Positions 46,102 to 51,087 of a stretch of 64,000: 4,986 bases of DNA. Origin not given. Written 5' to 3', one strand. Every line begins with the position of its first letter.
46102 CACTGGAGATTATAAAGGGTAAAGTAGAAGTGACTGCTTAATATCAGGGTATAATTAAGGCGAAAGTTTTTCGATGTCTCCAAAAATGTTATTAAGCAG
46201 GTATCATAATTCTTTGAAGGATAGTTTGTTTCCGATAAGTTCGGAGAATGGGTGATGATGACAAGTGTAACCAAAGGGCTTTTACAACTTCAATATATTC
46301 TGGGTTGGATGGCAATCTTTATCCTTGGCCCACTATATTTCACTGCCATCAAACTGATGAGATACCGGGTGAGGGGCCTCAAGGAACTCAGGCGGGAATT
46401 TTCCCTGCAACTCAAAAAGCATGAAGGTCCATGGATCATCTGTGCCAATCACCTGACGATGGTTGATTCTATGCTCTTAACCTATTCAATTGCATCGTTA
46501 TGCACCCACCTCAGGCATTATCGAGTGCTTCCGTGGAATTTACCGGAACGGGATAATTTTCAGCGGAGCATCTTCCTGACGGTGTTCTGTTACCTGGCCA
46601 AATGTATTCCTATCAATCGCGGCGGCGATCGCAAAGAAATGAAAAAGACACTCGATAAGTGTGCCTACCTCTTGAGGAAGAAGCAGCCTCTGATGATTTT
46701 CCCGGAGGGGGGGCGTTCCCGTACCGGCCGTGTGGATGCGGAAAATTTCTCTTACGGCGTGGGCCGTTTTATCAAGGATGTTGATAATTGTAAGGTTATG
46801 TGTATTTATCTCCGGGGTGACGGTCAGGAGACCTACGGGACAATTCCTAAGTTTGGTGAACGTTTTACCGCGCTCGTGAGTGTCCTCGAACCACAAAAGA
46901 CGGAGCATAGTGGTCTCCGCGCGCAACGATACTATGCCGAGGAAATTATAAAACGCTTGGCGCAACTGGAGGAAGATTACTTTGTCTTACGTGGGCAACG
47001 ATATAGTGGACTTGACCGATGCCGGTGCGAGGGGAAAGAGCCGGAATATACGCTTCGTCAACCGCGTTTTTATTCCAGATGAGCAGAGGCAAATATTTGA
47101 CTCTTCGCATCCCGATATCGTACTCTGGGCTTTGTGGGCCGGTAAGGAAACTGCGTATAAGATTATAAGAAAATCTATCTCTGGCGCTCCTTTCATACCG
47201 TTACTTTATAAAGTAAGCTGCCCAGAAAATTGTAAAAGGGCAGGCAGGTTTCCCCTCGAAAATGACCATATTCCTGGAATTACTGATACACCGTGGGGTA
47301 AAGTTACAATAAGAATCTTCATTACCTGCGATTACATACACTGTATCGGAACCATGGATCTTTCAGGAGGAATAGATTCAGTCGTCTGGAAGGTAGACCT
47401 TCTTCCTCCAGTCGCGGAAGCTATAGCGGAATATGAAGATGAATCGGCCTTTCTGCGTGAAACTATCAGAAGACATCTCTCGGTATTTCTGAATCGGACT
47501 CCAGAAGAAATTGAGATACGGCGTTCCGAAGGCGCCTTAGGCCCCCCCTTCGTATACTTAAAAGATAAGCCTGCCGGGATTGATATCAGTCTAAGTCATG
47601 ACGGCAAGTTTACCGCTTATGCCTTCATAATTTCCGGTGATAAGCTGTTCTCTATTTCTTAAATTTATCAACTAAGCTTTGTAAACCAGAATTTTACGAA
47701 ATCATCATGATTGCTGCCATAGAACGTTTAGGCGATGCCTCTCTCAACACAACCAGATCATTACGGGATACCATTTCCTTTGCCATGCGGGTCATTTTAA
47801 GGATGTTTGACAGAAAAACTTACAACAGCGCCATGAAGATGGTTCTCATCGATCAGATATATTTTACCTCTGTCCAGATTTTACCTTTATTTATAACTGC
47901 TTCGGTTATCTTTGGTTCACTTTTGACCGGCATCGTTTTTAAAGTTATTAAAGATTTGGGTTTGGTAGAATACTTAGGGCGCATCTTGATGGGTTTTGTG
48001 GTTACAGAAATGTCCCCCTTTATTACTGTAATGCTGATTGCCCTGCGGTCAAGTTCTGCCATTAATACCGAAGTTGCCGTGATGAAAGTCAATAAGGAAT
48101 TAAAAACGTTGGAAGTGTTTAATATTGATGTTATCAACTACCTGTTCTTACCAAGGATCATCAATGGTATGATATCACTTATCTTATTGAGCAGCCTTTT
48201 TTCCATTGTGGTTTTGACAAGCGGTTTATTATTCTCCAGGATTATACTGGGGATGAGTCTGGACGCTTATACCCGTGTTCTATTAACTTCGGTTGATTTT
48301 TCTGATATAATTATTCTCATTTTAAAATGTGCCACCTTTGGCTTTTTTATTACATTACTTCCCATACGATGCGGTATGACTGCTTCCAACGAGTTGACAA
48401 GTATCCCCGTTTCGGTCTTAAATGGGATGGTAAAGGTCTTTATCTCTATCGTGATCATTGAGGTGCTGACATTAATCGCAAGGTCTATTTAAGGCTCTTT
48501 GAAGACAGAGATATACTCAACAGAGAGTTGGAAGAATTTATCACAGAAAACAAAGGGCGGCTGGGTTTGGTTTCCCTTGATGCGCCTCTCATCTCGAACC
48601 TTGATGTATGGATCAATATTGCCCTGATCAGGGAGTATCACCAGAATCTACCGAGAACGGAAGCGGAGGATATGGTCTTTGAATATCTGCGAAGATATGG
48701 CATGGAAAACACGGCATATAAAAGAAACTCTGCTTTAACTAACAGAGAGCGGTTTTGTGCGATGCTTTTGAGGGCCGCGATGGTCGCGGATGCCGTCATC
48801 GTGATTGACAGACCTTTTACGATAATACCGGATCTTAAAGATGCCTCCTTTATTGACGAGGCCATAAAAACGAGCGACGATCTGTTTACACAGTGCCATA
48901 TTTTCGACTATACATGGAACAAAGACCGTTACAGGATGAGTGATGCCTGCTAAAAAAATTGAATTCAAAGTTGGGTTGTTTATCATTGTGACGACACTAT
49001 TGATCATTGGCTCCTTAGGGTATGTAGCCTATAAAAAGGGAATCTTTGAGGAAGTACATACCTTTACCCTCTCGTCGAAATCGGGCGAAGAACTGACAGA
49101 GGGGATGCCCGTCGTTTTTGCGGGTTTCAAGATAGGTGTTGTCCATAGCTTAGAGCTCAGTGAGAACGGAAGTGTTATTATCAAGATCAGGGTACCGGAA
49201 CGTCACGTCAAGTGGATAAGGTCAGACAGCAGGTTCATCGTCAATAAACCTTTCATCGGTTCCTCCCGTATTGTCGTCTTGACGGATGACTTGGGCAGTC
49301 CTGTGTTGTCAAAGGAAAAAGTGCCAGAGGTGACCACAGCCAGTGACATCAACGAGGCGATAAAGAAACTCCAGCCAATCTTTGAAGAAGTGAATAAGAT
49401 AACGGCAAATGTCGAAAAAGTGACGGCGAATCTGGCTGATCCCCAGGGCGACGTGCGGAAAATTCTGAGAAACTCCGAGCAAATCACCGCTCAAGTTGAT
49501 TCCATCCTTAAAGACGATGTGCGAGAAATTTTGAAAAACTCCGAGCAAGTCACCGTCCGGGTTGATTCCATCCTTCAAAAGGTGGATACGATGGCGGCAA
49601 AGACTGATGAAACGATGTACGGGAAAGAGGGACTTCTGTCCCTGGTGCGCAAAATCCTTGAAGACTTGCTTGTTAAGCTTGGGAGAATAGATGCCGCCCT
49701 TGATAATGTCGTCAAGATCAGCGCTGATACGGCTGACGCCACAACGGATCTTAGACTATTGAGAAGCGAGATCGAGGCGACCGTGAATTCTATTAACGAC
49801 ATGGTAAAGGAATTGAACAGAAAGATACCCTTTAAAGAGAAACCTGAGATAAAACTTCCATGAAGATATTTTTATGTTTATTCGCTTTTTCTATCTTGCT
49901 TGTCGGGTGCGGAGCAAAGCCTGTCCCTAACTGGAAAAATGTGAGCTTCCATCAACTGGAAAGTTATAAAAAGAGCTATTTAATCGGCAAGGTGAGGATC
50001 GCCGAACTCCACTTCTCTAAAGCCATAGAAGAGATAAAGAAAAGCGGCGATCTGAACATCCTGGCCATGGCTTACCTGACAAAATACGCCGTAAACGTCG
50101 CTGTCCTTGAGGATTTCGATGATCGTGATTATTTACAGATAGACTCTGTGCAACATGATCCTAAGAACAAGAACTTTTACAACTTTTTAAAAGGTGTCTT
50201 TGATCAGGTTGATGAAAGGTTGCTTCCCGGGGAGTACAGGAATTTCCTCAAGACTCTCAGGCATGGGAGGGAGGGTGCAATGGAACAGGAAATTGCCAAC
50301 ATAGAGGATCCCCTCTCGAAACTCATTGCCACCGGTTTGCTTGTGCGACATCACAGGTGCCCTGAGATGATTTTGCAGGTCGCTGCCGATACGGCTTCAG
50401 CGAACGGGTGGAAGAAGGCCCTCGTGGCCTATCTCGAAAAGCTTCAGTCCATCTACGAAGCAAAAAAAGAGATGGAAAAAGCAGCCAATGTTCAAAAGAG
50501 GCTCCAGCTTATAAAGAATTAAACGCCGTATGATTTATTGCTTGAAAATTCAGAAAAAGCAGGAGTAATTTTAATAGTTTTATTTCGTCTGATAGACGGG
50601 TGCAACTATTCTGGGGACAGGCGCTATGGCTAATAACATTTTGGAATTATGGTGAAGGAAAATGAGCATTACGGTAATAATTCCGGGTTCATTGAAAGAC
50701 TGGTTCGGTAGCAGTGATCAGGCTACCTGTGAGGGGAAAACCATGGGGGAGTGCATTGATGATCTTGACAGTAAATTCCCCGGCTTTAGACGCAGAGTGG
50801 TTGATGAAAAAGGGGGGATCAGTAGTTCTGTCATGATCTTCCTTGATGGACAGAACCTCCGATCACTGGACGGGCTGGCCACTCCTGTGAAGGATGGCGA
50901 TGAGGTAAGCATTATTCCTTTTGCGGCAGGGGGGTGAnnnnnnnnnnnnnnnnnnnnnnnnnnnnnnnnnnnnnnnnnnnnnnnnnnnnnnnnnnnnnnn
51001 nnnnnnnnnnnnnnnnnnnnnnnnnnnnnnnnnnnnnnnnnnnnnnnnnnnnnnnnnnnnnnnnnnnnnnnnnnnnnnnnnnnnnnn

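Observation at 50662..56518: Unassigned six-gene module: GG-terminated MoaD/ThiS Ubl, orphan protein, CobS/MoxR AAA+, CobT-like VWA, radical-SAM/SPASM and ThiF/MoeB E1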

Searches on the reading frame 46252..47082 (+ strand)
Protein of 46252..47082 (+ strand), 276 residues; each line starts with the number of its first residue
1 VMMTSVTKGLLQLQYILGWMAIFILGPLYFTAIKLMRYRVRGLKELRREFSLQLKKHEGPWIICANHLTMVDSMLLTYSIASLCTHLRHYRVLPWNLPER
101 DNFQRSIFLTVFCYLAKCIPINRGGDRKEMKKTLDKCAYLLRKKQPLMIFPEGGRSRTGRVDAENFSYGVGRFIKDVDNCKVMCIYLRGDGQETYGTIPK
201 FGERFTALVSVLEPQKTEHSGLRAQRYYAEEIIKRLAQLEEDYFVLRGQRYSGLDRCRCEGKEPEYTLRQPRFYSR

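Call 13: search_protein_families(library=pfam, proteins=[window:46252-47082:+], max_evalue=0.00001)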
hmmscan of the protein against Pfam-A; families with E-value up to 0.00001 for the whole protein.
window:46252-47082:+ (276 aa): 1 family
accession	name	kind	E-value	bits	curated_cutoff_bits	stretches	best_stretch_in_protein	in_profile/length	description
PF01553.26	Acyltransferase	-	2.7e-15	56.8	23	1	40-177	4-122/132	Acyltransferase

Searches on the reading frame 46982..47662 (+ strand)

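Call 13: search_protein_families(library=pfam, proteins=[window:46982-47662:+], max_evalue=0.00001)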
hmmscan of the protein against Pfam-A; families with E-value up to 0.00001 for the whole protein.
window:46982-47662:+ (226 aa): 1 family
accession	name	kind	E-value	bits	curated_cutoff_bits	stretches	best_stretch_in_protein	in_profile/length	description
PF01648.25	ACPS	-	6.9e-09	36.2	25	1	4-67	2-66/111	4'-phosphopantetheinyl transferase superfamily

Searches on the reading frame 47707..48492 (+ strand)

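Call 13: search_protein_families(library=pfam, proteins=[window:47707-48492:+], max_evalue=0.00001)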
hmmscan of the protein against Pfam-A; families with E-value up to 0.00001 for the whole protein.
window:47707-48492:+ (261 aa): 1 family
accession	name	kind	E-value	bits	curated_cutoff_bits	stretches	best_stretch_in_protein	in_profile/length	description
PF02405.21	MlaE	-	4e-43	147.9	22.5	1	48-255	2-209/212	Permease MlaE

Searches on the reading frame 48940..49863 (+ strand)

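Call 13: search_protein_families(library=pfam, proteins=[window:48940-49863:+], max_evalue=0.00001)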
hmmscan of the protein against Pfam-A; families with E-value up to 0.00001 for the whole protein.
window:48940-49863:+ (307 aa): 2 families
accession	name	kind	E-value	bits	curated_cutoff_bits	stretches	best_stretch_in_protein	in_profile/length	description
PF02470.25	MlaD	-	8.9e-07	29.5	25.1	1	41-109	4-73/81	MlaD protein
PF06103.16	DUF948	-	1.1e-06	29.2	37.2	0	133-162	59-88/89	Bacterial protein of unknown function (DUF948)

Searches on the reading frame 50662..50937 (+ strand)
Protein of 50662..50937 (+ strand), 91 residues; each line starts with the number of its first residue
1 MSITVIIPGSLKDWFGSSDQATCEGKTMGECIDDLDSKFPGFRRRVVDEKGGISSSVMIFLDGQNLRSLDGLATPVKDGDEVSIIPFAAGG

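Call 3: search_protein_families(library=pfam, proteins=[window:50662-50937:+], max_evalue=0.1)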
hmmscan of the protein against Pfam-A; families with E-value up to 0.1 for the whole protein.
window:50662-50937:+ (91 aa): 2 families
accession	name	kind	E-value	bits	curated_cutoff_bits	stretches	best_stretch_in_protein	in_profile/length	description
PF02597.26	ThiS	-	1.7e-13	51.3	22.5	1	5-91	1-76/76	ThiS family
PF06805.18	Lambda_tail_I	-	0.00031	21.5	23.8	1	18-91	18-83/83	Bacteriophage lambda tail assembly protein I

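Call 4: search_protein_families(library=ncbifam, proteins=[window:50662-50937:+], max_evalue=0.1)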
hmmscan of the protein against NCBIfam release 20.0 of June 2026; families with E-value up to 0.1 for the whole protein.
window:50662-50937:+ (91 aa): 3 families
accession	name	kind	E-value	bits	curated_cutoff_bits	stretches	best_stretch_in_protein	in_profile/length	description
NF041918.1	SAMP1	equivalog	4.9e-14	52.6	60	1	22-91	22-91/91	ubiquitin-like small modifier protein 1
TIGR01687.1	moaD_arch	subfamily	5.1e-14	52.5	49.5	1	13-91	11-88/88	MoaD family protein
NF053661.1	Urm1_like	equivalog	9.1e-07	29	70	1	5-91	2-79/79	Urm1-like protein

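Call 73: search_protein_families(library=padloc, proteins=[window:50662-50937:+], max_evalue=0.001)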
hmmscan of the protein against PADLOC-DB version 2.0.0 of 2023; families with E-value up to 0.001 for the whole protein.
window:50662-50937:+ (91 aa): 0 families
